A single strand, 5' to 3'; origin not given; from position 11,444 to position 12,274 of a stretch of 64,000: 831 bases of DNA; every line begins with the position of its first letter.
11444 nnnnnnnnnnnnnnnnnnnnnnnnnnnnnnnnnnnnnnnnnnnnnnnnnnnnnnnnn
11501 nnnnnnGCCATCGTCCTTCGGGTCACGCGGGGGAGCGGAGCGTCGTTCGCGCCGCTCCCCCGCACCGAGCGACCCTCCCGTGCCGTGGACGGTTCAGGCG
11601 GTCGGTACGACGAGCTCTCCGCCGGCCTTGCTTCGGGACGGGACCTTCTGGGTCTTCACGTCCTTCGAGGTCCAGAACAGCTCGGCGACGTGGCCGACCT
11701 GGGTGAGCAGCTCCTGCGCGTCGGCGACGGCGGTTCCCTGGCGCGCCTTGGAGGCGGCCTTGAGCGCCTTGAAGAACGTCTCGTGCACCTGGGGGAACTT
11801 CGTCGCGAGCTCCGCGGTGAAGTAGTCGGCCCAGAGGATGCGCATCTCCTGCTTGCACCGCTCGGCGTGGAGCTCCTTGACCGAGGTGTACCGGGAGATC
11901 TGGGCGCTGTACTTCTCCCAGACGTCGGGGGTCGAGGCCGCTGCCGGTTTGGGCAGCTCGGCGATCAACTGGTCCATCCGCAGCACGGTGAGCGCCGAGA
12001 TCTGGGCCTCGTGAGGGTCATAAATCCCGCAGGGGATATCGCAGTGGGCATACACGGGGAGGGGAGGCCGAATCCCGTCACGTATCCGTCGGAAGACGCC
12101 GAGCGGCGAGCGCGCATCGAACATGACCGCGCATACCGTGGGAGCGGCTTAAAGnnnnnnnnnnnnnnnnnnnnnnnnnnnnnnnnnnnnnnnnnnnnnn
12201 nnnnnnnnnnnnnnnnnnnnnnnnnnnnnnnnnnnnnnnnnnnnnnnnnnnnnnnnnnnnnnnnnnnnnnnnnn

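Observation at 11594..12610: Ni-superoxide dismutase with Ni-hook propeptide plus divergent SodX maturation peptidase in an archaeal genome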

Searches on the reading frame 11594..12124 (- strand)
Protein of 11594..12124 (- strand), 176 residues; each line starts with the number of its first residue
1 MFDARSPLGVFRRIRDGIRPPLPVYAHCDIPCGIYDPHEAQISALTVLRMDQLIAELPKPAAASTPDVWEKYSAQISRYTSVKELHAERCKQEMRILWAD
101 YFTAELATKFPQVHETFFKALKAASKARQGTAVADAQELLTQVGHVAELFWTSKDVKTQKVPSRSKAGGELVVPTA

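Call 3: search_protein_families(library=pfam, proteins=[window:11594-12124:-], max_evalue=0.01)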
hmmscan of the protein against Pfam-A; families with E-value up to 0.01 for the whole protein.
window:11594-12124:- (176 aa): 2 families
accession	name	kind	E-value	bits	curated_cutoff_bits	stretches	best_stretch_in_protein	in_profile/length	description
PF09055.16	Sod_Ni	-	6.1e-39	133.9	25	1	24-154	3-127/127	Nickel-containing superoxide dismutase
PF19507.4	DUF6041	-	0.0012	19.3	27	1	96-150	6-59/140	Family of unknown function (DUF6041)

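Call 4: search_protein_families(library=ncbifam, proteins=[window:11594-12124:-], max_evalue=0.01)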
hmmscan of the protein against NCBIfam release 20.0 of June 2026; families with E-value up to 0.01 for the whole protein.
window:11594-12124:- (176 aa): 1 family
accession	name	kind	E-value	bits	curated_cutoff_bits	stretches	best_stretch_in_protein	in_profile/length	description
TIGR02753.1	sodN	equivalog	6.1e-42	143.3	90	1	22-155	16-144/145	superoxide dismutase, Ni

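Call 11: find_homologous_proteins(query=window:11594-12124:-, max_evalue=1e-10)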
Query window:11594-12124:- (176 aa): 2659 proteins with E <= 1e-10 among 2718 candidates; the best 120 are listed.
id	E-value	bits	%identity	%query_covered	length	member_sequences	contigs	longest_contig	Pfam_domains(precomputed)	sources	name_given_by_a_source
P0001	9.4e-103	359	91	100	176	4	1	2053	PF09055.17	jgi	jgi:nickel superoxide dismutase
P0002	2.2e-69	251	68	95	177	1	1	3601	PF09055.17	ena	-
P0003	5.4e-69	249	65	99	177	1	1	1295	PF09055.17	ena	-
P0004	3.4e-68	247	65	99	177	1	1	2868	PF09055.17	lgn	-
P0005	3.6e-68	247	67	92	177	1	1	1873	PF09055.17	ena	-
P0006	6.9e-68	246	65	95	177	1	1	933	PF09055.17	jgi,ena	-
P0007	7.7e-68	246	65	96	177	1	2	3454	PF09055.17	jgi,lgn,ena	jgi:nickel superoxide dismutase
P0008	1.2e-67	245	64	95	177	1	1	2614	PF09055.17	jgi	jgi:nickel superoxide dismutase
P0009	1.4e-67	245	63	99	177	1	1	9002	PF09055.17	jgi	jgi:nickel superoxide dismutase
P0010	1.8e-67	244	63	99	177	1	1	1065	PF09055.17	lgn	-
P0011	4.2e-67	243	66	91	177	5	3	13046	PF09055.17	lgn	-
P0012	4.3e-67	243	65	96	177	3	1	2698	PF09055.17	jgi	jgi:nickel superoxide dismutase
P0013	5.7e-67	243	65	98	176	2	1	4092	PF09055.17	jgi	jgi:nickel superoxide dismutase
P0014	8.7e-67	242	64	99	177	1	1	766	PF09055.17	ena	-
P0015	1.5e-66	241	67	93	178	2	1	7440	PF09055.17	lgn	-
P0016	1.6e-66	241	63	95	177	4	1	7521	PF09055.17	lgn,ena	-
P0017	1.6e-66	241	65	95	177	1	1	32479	PF09055.17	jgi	jgi:nickel superoxide dismutase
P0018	3.3e-66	240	64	95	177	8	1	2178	PF09055.17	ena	-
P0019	3.6e-66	240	67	93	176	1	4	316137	PF09055.17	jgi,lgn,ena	jgi:nickel superoxide dismutase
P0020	6.1e-66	240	64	96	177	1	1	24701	PF09055.17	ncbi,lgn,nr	ncbi:MAG TPA: superoxide dismutase, Ni [Thermoplasmata archaeon]|nr:superoxide dismutase, Ni [Thermo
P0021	6.2e-66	240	63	99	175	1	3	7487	PF09055.17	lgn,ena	-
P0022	6.8e-66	239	66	94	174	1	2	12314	PF09055.17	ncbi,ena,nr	ncbi:MAG TPA: superoxide dismutase, Ni [Thermoplasmata archaeon]|nr:superoxide dismutase, Ni [Thermo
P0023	7.1e-66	239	68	89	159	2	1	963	PF09055.17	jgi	jgi:nickel superoxide dismutase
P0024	7.3e-66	239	64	99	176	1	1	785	PF09055.17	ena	-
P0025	8.5e-66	239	64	95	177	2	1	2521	PF09055.17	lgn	-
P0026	8.6e-66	239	64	96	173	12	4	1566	PF09055.17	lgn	-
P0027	1.1e-65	239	63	99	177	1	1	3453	PF09055.17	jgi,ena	-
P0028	1.6e-65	238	68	92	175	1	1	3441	PF09055.17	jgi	-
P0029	2.0e-65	238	64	99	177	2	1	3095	PF09055.17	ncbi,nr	ncbi:MAG: superoxide dismutase, Ni [Thermoplasmata archaeon]|nr:superoxide dismutase, Ni [Thermoplas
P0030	2.1e-65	238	63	96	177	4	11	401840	PF09055.17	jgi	jgi:nickel superoxide dismutase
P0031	2.1e-65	238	63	95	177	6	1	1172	PF09055.17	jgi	jgi:nickel superoxide dismutase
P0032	2.2e-65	238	64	93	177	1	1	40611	PF09055.17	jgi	jgi:nickel superoxide dismutase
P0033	2.7e-65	237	63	99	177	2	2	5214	PF09055.17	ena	-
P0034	3.2e-65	237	64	99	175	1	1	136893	PF09055.17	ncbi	-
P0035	3.3e-65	237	63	99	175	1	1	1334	PF09055.17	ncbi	-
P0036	3.4e-65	237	63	99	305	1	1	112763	PF09055.17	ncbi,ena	-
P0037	3.5e-65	237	64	96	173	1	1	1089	PF09055.17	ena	-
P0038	4.6e-65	237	65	95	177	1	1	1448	PF09055.17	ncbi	-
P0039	5.7e-65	236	62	95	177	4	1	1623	PF09055.17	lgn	-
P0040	5.8e-65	236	64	94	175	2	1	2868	PF09055.17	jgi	jgi:nickel superoxide dismutase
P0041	7.6e-65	236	64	99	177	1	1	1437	PF09055.17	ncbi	-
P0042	7.6e-65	236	60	99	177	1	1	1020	PF09055.17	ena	-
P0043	8.2e-65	236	64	95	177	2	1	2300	PF09055.17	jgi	jgi:nickel superoxide dismutase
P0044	8.2e-65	236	64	99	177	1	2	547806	PF09055.17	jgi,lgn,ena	-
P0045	8.3e-65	236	63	95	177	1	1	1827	PF09055.17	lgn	-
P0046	8.9e-65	236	64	97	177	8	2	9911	PF09055.17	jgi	jgi:nickel superoxide dismutase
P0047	9.0e-65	236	66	91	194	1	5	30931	PF09055.17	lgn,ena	-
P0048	9.6e-65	236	63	96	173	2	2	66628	PF09055.17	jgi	jgi:nickel superoxide dismutase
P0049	1.1e-64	235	63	94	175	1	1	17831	PF09055.17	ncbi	-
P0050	1.2e-64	235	63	97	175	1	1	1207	PF09055.17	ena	-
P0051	1.2e-64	235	63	97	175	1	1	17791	PF09055.17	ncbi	-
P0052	1.3e-64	235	63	96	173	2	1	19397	PF09055.17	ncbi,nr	ncbi:MAG: superoxide dismutase, Ni [Thermoplasmata archaeon]|nr:superoxide dismutase, Ni [Thermoplas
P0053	1.4e-64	235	68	87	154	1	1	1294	PF09055.17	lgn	-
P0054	1.5e-64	235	64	95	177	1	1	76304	PF09055.17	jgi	jgi:nickel superoxide dismutase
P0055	1.6e-64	235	64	90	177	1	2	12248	PF09055.17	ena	-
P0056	1.7e-64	235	63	95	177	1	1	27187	PF09055.17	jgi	jgi:nickel superoxide dismutase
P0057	1.8e-64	235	62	95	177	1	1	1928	PF09055.17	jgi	jgi:nickel superoxide dismutase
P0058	2.1e-64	235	61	100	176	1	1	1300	PF09055.17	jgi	jgi:nickel superoxide dismutase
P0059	2.2e-64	234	63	100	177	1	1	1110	PF09055.17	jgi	jgi:nickel superoxide dismutase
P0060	2.3e-64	234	64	96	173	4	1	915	PF09055.17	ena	-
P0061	2.6e-64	234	61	93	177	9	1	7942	PF09055.17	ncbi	-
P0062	2.6e-64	234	61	98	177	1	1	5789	PF09055.17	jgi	jgi:nickel superoxide dismutase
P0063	2.6e-64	234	63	99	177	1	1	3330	PF09055.17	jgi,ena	-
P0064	3.6e-64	234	63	95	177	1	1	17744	PF09055.17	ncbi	-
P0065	3.6e-64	234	63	94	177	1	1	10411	PF09055.17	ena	-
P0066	3.8e-64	234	62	95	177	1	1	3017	PF09055.17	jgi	jgi:nickel superoxide dismutase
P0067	4.0e-64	234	62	95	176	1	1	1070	PF09055.17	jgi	jgi:nickel superoxide dismutase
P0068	4.4e-64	233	61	95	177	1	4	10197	PF09055.17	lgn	-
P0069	5.8e-64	233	66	92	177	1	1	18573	PF09055.17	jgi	jgi:nickel superoxide dismutase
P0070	6.6e-64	233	63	99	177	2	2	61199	PF09055.17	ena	-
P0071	7.5e-64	233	60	99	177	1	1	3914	PF09055.17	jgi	jgi:nickel superoxide dismutase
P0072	8.8e-64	233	64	91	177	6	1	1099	PF09055.17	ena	-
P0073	9.9e-64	232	65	93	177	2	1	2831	PF09055.17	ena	-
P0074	1.1e-63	232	62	97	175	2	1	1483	PF09055.17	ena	-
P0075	1.1e-63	232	63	93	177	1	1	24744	PF09055.17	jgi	jgi:nickel superoxide dismutase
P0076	1.1e-63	232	65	91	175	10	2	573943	PF09055.17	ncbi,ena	-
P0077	1.4e-63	232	61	95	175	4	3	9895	PF09055.17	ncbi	-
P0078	1.4e-63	232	62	97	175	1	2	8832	PF09055.17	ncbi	-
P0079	1.4e-63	232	64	93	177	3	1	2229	PF09055.17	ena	-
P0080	1.5e-63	232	61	99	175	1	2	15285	PF09055.17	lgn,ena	-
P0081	1.6e-63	232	60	100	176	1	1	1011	PF09055.17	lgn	-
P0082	2.0e-63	231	61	99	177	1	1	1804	PF09055.17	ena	-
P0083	2.3e-63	231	63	95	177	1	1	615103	PF09055.17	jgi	jgi:nickel superoxide dismutase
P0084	2.3e-63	231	60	100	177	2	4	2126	PF09055.17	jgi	jgi:nickel superoxide dismutase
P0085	3.1e-63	231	62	94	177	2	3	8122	PF09055.17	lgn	-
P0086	3.5e-63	231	60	95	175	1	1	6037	PF09055.17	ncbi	-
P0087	3.7e-63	231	62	97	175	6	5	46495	PF09055.17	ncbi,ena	-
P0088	3.9e-63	230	62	96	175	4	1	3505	PF09055.17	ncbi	-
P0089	4.2e-63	230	61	95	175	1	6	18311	PF09055.17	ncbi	-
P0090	4.3e-63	230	64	92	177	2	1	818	PF09055.17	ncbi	-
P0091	4.5e-63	230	65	93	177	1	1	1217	PF09055.17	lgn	-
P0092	4.7e-63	230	63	95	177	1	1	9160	PF09055.17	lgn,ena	-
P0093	4.9e-63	230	60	99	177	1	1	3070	PF09055.17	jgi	jgi:nickel superoxide dismutase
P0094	5.1e-63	230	61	97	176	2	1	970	PF09055.17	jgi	-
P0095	5.7e-63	230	65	93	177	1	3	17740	PF09055.17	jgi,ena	jgi:nickel superoxide dismutase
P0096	5.9e-63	230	65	93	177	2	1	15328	PF09055.17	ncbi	-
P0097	6.0e-63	230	64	85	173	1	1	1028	PF09055.17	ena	-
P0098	6.4e-63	230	64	93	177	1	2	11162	PF09055.17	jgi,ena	-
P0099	7.1e-63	230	62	94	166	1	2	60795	PF09055.17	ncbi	-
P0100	7.2e-63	230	64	92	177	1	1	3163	PF09055.17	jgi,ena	-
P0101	7.2e-63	230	64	93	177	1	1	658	PF09055.17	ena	-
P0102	9.7e-63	229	63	94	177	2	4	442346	PF09055.17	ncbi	ncbi:MAG: superoxide dismutase, Ni [Thermoplasmata archaeon]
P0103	9.7e-63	229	62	94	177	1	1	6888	PF09055.17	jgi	jgi:nickel superoxide dismutase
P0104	9.8e-63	229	62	95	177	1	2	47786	PF09055.17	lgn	-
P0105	1.0e-62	229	61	95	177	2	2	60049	PF09055.17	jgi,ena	-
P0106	1.1e-62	229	61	96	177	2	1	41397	PF09055.17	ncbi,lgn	ncbi:MAG: superoxide dismutase, Ni [Thermoplasmata archaeon]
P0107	1.1e-62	229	62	96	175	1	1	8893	PF09055.17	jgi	jgi:nickel superoxide dismutase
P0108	1.2e-62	229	61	95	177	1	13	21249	PF09055.17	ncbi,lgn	-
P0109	1.3e-62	229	61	99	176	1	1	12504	PF09055.17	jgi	jgi:nickel superoxide dismutase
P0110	1.3e-62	229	61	99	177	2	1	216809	PF09055.17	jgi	jgi:nickel superoxide dismutase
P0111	1.3e-62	229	60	99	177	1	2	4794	PF09055.17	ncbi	-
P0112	1.6e-62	228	60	100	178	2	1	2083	PF09055.17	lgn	-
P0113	1.8e-62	228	64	91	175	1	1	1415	PF09055.17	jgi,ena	-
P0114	1.8e-62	228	63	95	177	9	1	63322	PF09055.17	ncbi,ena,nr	ncbi:MAG TPA: superoxide dismutase, Ni [Thermoplasmata archaeon]|nr:superoxide dismutase, Ni [Thermo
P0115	1.9e-62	228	60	99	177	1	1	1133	PF09055.17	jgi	jgi:nickel superoxide dismutase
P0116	2.1e-62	228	63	93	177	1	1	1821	PF09055.17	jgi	jgi:nickel superoxide dismutase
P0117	2.1e-62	228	65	91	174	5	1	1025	PF09055.17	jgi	jgi:nickel superoxide dismutase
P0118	2.2e-62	228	63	93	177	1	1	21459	PF09055.17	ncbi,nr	ncbi:MAG: superoxide dismutase, Ni [Thermoplasmata archaeon]|nr:superoxide dismutase, Ni [Thermoplas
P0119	2.3e-62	228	62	95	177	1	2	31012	PF09055.17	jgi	jgi:nickel superoxide dismutase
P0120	2.3e-62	228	60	95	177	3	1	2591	PF09055.17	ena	-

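Call 17: find_related_loci(query=window:11594-12124:-, collection=genome_contigs, flank=6000)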
Query window:11594-12124:- (176 aa) in genome_contigs; peptide patterns used: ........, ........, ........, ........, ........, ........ (x = any residue, [..] = any of these).
380 stretches matched a pattern; 219 encode a relative of the query (tblastn E <= 1e-3); the best 80 are kept; 80 distinct loci.
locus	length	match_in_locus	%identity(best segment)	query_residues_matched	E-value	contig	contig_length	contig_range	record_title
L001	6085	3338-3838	65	10-176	5e-72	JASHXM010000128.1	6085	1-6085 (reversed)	MAG: Thermoplasmata archaeon isolate JOPF257 JOPF_A14C_contig_114267, whole genome shotgun sequence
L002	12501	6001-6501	63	8-174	5e-72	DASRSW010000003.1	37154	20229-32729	MAG TPA_asm: Thermoplasmata archaeon isolate SMAG_U6346 k141_433874, whole genome shotgun sequence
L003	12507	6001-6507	64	8-176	1e-71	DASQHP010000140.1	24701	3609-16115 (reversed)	MAG TPA_asm: Thermoplasmata archaeon isolate SMAG_U11836 k141_1039595, whole genome shotgun sequence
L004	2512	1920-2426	63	6-174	8e-72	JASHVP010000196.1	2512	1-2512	MAG: Thermoplasmata archaeon isolate JOPF208 JOPF_A07C_contig_302106, whole genome shotgun sequence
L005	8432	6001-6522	61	2-174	3e-70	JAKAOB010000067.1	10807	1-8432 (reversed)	MAG: Thermoplasmata archaeon isolate YF1.bin107 NODE_7580_length_10807_cov_2.248783, whole genome shotgun sequence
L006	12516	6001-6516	64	1-172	3e-70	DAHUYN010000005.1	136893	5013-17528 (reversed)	MAG TPA_asm: Thermoplasmata archaeon isolate clean271 NODE_5_length_136893_cov_11.296047, whole genome shotgun sequence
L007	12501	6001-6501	61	8-174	5e-70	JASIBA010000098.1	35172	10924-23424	MAG: Thermoplasmata archaeon isolate JOPF349 JOPF_N142_contig_25472, whole genome shotgun sequence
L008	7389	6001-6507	64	6-174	8e-70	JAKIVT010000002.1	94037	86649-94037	MAG: Thermoplasmata archaeon isolate AcS13-54 AcS13-54_2, whole genome shotgun sequence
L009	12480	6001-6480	65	15-174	1e-69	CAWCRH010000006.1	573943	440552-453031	MAG: uncultured Thermoplasmata archaeon isolate MFD03323.bin.2.126 genome assembly, contig: contig_26489, whole genome s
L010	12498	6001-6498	64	10-175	1e-69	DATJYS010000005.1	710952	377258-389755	MAG TPA_asm: Thermoplasmata archaeon isolate SMAG_U15158 k141_1515387, whole genome shotgun sequence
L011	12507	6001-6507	63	6-174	1e-69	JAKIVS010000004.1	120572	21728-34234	MAG: Thermoplasmata archaeon isolate AcS1-3 NODE_148_length_120572_cov_15.384120, whole genome shotgun sequence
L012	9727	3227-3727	64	8-174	9e-70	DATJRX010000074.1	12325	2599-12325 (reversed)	MAG TPA_asm: Thermoplasmata archaeon isolate SMAG_U14978 k141_4002807, whole genome shotgun sequence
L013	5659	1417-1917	61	8-174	1e-69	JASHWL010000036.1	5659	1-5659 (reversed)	MAG: Thermoplasmata archaeon isolate JOPF230 JOPF_N143_contig_8486, whole genome shotgun sequence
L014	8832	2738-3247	62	5-174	3e-69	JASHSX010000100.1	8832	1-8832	MAG: Thermoplasmata archaeon isolate JOPF138 JOPF_A14C_contig_82960, whole genome shotgun sequence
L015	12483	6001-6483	65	14-174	3e-69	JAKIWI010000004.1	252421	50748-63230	MAG: Thermoplasmata archaeon isolate AcS5-58 NODE_40_length_252421_cov_35.798895, whole genome shotgun sequence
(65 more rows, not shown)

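Call 20: search_solved_structures(query=window:11594-12124:-, max_evalue=0.001, show_alignments=2)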
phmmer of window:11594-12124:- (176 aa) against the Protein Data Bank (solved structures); distinct sequences matched with E-value up to 0.001: 6.
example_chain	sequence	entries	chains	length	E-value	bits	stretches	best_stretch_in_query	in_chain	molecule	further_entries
1t6i_A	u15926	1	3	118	5.4e-17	65.6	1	27-154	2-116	Superoxide dismutase [Ni]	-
1q0d_A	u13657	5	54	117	7.3e-17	65.1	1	27-154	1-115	Superoxide dismutase [Ni]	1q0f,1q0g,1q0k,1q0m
1t6q_A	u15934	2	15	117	8.3e-17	65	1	27-154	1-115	Superoxide dismutase [Ni]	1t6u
3g4x_A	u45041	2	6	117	2.7e-16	63.3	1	27-154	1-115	Superoxide dismutase [Ni]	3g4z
4ncq_A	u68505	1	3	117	6.5e-16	62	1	28-154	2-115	Superoxide dismutase [Ni]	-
3g50_A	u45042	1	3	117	1.1e-15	61.3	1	27-154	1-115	Superoxide dismutase [Ni]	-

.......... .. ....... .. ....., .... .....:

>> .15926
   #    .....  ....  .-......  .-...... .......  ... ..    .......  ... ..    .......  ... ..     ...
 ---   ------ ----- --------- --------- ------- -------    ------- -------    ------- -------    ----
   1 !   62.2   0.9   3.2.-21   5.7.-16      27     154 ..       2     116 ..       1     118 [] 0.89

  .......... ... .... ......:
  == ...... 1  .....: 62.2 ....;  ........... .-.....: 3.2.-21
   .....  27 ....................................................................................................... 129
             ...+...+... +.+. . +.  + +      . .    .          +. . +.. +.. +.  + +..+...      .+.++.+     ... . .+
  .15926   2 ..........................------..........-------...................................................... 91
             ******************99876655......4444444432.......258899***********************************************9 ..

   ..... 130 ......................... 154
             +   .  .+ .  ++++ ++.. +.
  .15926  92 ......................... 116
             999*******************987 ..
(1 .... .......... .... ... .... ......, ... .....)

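Call 22: find_encoding_contigs(protein=window:11594-12124:-, flank=3000, max_places=4)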
Protein window:11594-12124:- (176 aa): no gene with exactly this product is on record in the collection.

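Call 42: search_protein_representatives(protein=window:11594-12124:-)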
Query: 176 residues. Proteins with E-value up to 0.001 (for the whole library): 620; up to 1e-10: 205; up to 1e-30: 9. The best 150 are listed.
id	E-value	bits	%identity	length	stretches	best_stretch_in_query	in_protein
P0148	4.1e-50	186.4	51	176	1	8-175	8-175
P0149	5.0e-44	166.6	53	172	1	22-174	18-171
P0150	3.7e-43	163.8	59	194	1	9-133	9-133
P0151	8.5e-40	152.8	48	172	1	13-174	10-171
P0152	7.8e-35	136.7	52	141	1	36-175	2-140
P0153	2.5e-32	128.5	45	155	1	18-156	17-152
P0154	5.2e-32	127.5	46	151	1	18-154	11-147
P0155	7.8e-32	126.9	65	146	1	14-104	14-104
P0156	6.0e-31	124.0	42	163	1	16-158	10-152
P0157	1.5e-30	122.8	38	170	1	12-175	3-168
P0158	6.4e-28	114.2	41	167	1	20-173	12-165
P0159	9.8e-28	113.6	45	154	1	19-151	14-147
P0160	1.6e-27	112.9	41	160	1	18-154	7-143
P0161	2.4e-27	112.3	46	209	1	24-163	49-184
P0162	8.2e-27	110.6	42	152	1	9-154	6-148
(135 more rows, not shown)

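Call 43: list_cluster_members(proteins=[P0148, P0149, P0151, P0153, P0154, P0156, P0157, P0158, P0159, P0160])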
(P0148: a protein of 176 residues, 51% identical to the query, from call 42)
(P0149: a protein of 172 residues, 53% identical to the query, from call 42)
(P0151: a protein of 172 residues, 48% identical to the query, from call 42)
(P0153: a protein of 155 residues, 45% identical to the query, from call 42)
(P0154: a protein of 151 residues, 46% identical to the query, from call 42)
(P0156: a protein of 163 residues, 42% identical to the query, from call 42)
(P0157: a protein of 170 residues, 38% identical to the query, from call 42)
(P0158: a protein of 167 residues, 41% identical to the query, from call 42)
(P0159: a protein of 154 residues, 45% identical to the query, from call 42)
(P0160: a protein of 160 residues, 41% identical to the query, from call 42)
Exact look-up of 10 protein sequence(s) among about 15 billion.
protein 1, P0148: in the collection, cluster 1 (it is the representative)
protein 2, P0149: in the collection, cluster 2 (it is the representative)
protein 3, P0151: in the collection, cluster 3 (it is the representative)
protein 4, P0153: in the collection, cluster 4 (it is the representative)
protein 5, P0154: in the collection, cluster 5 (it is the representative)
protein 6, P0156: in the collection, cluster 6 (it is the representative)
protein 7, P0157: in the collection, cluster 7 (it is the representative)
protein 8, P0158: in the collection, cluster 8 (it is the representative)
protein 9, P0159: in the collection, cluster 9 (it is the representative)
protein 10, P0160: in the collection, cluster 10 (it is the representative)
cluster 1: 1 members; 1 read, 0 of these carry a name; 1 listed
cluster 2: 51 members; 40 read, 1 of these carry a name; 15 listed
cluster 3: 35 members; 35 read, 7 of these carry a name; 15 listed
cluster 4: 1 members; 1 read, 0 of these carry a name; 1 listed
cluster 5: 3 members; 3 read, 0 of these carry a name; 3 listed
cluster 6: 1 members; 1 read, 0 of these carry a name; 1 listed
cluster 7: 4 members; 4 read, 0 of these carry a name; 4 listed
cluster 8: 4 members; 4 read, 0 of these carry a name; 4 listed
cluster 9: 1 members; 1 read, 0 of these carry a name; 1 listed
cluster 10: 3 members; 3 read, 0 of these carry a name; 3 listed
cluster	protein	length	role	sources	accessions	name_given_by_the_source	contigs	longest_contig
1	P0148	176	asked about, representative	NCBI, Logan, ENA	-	-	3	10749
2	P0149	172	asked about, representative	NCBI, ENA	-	-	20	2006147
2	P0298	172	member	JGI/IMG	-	nickel superoxide dismutase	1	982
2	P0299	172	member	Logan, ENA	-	-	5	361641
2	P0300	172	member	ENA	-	-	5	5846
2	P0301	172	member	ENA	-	-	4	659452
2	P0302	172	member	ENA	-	-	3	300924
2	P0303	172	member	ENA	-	-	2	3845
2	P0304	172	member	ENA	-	-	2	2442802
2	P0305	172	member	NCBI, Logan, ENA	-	-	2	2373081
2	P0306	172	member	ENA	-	-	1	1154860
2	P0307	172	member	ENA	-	-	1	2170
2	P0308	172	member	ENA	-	-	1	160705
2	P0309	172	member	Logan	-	-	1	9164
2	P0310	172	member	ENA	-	-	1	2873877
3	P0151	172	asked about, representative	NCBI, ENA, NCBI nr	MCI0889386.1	MAG: superoxide dismutase, Ni [Chloroflexi bacterium] | superoxide dismutase, Ni [Chloroflexota bacterium]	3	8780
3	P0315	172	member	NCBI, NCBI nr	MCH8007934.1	MAG: superoxide dismutase, Ni [Chloroflexi bacterium] | superoxide dismutase, Ni [Chloroflexota bacterium]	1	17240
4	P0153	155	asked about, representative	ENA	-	-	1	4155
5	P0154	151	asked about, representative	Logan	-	-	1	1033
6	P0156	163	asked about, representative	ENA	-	-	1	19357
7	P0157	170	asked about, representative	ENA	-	-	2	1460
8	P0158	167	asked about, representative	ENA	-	-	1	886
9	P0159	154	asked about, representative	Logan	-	-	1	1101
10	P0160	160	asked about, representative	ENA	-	-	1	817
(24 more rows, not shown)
